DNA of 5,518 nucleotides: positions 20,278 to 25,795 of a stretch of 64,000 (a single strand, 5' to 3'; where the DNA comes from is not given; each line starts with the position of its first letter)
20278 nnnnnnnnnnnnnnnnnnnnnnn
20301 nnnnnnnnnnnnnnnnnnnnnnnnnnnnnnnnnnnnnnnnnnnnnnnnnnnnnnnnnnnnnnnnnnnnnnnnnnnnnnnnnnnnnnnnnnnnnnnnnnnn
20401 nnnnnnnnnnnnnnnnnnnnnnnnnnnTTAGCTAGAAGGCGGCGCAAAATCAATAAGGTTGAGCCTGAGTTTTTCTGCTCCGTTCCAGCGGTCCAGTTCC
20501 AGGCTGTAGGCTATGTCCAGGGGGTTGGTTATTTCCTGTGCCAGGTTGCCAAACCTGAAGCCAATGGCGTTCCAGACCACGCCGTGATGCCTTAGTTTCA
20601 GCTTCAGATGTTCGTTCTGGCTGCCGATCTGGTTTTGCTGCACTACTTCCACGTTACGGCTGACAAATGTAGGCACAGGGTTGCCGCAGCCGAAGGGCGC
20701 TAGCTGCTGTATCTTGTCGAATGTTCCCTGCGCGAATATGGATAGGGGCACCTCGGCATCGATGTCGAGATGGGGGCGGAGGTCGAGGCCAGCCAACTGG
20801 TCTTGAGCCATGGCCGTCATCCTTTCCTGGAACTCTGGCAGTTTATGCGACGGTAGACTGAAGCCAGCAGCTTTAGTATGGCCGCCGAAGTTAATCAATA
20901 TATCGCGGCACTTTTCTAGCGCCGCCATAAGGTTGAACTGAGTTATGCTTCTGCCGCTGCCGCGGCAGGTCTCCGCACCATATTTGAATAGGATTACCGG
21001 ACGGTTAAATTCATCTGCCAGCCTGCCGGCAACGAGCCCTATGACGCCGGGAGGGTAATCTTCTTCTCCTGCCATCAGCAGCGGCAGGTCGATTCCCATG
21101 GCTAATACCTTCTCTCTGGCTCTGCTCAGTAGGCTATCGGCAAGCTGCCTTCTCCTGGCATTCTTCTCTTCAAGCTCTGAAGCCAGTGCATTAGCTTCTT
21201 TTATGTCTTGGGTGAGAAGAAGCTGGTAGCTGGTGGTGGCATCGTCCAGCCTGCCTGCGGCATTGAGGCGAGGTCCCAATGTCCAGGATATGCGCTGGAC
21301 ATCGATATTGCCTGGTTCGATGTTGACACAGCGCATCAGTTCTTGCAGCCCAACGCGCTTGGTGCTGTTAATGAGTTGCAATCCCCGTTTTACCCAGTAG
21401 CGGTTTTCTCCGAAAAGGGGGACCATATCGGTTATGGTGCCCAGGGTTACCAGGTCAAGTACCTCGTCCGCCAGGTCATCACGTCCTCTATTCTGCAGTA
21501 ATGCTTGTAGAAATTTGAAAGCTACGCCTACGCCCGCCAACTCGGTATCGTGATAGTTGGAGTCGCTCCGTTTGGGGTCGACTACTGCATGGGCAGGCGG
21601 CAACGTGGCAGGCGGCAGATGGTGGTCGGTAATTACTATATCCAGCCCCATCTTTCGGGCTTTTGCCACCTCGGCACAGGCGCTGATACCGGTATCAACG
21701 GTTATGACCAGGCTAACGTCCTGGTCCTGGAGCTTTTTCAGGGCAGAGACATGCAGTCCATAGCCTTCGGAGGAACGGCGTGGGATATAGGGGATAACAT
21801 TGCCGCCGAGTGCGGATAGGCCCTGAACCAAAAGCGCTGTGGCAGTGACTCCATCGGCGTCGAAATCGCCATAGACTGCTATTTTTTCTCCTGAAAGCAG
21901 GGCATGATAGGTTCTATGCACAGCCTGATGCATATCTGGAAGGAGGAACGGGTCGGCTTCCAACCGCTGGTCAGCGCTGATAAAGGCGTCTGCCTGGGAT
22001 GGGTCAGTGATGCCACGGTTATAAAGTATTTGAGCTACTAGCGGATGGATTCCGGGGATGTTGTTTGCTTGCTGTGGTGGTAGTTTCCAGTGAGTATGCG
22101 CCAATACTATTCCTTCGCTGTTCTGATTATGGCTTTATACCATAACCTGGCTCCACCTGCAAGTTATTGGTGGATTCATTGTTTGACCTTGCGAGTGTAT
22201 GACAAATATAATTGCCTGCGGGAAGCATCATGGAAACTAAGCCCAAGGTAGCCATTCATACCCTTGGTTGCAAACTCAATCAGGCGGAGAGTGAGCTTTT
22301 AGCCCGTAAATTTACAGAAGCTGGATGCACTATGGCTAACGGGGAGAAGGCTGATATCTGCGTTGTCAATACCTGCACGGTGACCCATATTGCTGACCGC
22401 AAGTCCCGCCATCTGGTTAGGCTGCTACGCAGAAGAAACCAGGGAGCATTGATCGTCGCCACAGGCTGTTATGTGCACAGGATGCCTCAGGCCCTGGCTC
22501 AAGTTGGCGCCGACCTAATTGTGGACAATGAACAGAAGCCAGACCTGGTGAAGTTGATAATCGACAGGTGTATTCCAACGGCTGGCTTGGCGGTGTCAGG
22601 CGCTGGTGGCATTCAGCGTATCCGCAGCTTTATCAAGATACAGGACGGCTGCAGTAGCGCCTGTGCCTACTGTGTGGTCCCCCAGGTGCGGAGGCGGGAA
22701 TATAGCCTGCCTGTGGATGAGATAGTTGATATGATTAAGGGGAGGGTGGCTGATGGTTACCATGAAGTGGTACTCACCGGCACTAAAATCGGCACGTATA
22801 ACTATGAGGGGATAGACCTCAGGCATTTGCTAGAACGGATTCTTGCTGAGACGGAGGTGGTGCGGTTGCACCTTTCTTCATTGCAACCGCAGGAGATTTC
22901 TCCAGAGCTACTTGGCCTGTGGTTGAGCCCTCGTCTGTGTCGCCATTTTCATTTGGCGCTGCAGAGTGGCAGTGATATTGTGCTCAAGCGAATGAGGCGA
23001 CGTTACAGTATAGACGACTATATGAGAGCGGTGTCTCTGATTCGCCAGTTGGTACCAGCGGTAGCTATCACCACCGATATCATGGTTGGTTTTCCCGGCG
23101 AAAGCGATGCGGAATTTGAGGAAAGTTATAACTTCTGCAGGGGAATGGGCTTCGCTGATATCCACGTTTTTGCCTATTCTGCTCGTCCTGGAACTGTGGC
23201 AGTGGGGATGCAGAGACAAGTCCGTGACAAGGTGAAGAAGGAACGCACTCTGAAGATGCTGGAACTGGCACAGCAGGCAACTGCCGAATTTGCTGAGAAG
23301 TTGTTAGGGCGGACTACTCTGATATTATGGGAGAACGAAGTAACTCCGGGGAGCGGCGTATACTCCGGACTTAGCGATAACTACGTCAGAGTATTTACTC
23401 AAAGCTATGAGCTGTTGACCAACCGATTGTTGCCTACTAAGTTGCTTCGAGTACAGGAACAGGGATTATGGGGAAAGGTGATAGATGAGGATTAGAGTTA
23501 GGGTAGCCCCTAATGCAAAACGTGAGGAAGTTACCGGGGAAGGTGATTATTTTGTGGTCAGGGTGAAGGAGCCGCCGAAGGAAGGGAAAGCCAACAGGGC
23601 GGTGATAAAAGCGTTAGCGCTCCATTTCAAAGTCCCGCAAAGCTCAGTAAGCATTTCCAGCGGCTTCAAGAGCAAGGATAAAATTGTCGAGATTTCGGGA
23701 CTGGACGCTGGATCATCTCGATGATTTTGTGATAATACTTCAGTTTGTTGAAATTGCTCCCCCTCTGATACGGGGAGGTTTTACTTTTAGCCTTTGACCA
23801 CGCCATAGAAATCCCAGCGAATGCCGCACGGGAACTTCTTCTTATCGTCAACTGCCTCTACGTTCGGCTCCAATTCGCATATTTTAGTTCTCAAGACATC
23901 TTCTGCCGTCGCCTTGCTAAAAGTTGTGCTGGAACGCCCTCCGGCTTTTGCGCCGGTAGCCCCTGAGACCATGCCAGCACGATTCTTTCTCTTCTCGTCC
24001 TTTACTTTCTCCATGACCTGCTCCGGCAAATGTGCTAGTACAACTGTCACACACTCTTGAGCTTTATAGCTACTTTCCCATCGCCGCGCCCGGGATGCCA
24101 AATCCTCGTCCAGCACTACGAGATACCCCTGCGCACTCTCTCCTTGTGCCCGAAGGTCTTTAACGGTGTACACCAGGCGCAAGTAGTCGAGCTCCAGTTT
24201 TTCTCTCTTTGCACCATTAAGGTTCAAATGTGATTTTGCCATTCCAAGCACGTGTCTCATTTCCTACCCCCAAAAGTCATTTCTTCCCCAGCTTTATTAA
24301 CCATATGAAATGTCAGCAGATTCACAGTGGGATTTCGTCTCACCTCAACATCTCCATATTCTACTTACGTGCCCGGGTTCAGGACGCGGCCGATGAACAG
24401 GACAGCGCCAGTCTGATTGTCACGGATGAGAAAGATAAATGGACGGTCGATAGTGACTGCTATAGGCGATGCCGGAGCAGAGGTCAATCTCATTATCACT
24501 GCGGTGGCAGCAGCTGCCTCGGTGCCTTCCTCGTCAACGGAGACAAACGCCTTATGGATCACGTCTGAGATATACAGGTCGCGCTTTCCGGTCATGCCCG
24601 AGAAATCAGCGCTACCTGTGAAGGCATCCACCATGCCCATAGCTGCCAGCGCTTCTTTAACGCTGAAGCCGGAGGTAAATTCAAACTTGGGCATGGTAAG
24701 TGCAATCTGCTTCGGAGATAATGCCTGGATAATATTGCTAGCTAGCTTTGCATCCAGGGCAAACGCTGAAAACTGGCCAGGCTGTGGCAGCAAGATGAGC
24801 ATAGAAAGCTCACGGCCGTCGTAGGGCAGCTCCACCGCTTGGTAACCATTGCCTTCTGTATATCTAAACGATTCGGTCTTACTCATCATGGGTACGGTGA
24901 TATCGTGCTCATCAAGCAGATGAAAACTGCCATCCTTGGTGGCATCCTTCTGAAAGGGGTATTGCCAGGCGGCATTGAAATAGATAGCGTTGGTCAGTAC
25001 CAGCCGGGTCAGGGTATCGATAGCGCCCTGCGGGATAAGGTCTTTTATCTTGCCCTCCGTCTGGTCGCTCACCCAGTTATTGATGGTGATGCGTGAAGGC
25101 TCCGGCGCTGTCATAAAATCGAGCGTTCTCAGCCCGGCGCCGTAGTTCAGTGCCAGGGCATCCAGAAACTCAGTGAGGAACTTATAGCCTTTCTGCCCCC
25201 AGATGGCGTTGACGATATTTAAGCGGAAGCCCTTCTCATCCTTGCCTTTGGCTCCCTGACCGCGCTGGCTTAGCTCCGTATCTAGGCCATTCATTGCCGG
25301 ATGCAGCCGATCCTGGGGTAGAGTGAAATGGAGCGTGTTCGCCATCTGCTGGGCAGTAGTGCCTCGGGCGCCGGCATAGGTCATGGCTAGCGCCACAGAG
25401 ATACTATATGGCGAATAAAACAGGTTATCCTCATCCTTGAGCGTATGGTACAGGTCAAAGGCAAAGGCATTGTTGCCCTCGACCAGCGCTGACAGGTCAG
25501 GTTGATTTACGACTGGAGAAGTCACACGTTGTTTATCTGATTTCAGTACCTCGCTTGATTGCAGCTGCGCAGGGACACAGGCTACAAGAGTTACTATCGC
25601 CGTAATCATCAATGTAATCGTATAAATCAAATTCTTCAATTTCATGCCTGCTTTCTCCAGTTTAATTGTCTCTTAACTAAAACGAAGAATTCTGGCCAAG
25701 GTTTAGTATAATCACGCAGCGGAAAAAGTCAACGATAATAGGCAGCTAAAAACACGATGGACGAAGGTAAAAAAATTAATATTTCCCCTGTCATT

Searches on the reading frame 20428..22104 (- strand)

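Call 16: search_protein_families(library=pfam, proteins=[window:20428-22104:-])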
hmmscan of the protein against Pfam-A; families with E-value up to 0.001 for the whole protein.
window:20428-22104:- (558 aa): 3 families
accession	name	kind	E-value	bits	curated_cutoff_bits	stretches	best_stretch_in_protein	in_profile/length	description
PF17768.7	RecJ_OB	-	1.1e-26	93.4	27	1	448-552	1-107/107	RecJ OB domain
PF01368.27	DHH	-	7.3e-26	91.3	28.1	1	74-223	1-125/125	DHH family, N-terminal domain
PF02272.25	DHHA1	-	1.8e-12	48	25.9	1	343-432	5-99/102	DHHA1 domain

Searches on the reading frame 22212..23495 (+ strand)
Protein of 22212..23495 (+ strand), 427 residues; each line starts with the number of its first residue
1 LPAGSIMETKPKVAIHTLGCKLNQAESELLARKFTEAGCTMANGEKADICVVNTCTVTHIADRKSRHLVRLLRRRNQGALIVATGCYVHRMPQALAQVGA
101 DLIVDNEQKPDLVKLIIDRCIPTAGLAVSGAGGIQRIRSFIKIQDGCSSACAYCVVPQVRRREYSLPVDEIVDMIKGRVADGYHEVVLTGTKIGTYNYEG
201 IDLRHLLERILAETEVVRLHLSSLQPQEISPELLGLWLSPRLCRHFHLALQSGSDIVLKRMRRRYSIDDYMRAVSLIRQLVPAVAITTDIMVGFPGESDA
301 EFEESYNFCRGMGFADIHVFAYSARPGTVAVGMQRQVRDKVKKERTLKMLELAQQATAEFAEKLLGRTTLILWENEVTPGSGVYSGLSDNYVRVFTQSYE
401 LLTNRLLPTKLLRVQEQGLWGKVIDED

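Call 16: search_protein_families(library=pfam, proteins=[window:22212-23495:+])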
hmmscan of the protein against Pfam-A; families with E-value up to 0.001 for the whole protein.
window:22212-23495:+ (427 aa): 2 families
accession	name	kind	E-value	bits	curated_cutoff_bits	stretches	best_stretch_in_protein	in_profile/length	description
PF04055.27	Radical_SAM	-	4.7e-26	92.4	29.5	1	141-309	1-166/166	Radical SAM superfamily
PF00919.26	UPF0004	-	8.7e-22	77.4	27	1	12-99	1-90/98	Uncharacterized protein family UPF0004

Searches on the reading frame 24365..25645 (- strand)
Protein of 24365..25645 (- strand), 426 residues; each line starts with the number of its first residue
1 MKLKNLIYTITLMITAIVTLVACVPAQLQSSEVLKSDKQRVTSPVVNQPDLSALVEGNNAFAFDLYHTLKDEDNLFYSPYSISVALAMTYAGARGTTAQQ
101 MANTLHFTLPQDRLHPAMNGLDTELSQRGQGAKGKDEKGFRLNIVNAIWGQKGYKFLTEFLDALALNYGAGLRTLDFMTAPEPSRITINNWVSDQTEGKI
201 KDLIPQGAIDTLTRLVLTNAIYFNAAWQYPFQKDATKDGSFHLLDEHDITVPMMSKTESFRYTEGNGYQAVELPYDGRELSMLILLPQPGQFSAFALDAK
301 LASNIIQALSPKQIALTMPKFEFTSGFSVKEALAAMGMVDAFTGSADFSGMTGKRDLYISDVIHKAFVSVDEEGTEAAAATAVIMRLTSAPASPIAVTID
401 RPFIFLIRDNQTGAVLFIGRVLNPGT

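Call 16: search_protein_families(library=pfam, proteins=[window:24365-25645:-])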
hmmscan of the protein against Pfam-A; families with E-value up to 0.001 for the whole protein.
window:24365-25645:- (426 aa): 1 family
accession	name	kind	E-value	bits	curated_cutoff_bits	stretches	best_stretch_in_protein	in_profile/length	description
PF00079.25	Serpin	-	1.6e-121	406.5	27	1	57-424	2-370/370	Serpin (serine protease inhibitor)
